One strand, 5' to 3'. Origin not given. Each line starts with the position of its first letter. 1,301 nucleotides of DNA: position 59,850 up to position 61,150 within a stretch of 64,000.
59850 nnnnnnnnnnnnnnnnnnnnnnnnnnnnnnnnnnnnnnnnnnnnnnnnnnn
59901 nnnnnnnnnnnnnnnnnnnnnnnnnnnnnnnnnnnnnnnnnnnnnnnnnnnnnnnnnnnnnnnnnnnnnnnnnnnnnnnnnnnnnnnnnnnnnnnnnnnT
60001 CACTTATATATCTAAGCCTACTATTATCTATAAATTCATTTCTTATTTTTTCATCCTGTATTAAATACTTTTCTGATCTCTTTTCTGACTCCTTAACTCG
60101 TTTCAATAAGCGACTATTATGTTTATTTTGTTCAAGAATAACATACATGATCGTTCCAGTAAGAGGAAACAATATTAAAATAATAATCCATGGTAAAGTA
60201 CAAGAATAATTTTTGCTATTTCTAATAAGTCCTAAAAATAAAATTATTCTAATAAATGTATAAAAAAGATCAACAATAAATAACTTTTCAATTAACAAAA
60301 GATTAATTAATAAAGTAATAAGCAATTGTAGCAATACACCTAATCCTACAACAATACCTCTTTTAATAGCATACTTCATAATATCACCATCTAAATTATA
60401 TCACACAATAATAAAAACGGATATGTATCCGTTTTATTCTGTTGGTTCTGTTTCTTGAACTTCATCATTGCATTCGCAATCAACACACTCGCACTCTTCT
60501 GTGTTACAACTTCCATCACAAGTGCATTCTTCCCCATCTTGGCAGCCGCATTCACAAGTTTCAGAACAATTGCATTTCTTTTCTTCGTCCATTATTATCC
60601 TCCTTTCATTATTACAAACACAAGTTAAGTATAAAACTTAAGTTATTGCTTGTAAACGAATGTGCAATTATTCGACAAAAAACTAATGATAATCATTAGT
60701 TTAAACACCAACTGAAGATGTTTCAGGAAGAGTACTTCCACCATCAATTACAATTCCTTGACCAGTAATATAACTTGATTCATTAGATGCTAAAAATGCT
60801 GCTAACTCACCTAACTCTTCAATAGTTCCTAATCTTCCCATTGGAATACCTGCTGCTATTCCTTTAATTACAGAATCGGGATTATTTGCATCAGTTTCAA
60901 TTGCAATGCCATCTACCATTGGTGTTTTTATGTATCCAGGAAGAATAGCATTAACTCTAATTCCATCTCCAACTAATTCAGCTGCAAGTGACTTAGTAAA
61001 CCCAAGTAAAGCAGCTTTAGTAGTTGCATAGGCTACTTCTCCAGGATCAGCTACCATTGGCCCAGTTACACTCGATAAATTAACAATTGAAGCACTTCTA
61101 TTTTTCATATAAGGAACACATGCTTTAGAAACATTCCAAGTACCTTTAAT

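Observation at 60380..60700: Unannotated 52-aa, 12-Cys acidic ORF: metallothionein-like protein with its own promoter, RBS and terminator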

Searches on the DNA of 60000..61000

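Call 58: search_rna_families(source=window, start=60000, end=61000, threshold=evalue, max_evalue=1)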
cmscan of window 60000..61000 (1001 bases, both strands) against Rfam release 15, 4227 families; matches with E-value up to 1: 2.
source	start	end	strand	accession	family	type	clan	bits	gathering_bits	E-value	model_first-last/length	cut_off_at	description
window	60374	60444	+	RF02059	STnc50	Gene; sRNA;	-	26.2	55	0.06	1-84/84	no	Salmonella enterica sRNA STnc40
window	60645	60741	+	RF02653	StyR-143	Gene; sRNA;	-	18.3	176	0.42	1-144/144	no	Salmonella enterica Typhi npcRNA 143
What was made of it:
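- The two Rfam hits are weak, sub-threshold matches to Salmonella sRNA families (call 58).
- Tried and rejected: The Rfam scan of 60000-61000 gave only two weak, sub-threshold sRNA hits (call 58).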
